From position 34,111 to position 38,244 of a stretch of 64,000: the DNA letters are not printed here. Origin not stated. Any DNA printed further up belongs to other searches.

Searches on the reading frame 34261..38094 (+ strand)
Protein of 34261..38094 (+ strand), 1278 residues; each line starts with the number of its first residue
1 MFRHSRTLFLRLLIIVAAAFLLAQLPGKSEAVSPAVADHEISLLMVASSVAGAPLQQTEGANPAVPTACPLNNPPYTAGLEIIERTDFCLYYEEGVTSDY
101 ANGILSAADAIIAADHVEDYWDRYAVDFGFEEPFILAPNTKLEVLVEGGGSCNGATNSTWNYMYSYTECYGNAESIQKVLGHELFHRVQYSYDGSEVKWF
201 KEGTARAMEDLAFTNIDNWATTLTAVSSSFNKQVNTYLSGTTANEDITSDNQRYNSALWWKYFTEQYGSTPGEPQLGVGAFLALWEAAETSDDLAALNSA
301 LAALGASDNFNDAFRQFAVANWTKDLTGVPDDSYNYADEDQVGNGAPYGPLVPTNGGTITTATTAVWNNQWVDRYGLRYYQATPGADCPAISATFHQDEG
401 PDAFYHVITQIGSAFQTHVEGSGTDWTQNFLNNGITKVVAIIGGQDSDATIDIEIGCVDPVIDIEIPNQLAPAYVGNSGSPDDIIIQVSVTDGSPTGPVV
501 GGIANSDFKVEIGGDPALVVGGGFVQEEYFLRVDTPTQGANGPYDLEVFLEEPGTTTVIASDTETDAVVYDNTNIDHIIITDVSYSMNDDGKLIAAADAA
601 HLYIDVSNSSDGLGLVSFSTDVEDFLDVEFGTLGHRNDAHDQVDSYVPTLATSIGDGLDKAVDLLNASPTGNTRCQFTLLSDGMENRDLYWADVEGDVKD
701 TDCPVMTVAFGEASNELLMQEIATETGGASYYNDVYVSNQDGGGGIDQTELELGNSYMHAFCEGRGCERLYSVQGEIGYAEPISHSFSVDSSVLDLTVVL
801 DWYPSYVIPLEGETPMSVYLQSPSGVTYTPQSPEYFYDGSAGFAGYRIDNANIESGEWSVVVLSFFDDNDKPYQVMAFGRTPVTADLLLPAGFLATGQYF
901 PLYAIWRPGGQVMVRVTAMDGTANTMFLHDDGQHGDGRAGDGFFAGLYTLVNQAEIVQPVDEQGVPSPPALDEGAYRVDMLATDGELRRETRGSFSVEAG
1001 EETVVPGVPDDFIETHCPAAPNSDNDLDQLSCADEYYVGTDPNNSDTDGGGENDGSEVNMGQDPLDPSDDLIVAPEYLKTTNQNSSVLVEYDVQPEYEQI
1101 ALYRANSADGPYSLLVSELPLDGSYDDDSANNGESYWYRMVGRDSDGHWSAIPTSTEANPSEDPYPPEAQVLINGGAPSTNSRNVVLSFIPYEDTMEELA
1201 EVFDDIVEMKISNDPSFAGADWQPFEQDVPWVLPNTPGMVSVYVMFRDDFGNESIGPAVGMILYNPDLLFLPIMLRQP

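Call 43: search_protein_families(library=pfam, proteins=[window:34261-38094:+], max_evalue=0.0001)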
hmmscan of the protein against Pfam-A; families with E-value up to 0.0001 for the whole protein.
window:34261-38094:+ (1278 aa): 2 families
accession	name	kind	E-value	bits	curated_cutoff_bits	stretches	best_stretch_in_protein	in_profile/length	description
PF00092.34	VWA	-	6.6e-09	36.7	23.8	1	579-732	4-160/174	von Willebrand factor type A domain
PF19527.4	DUF6055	-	9.5e-05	22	27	0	86-338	36-278/417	Family of unknown function (DUF6055)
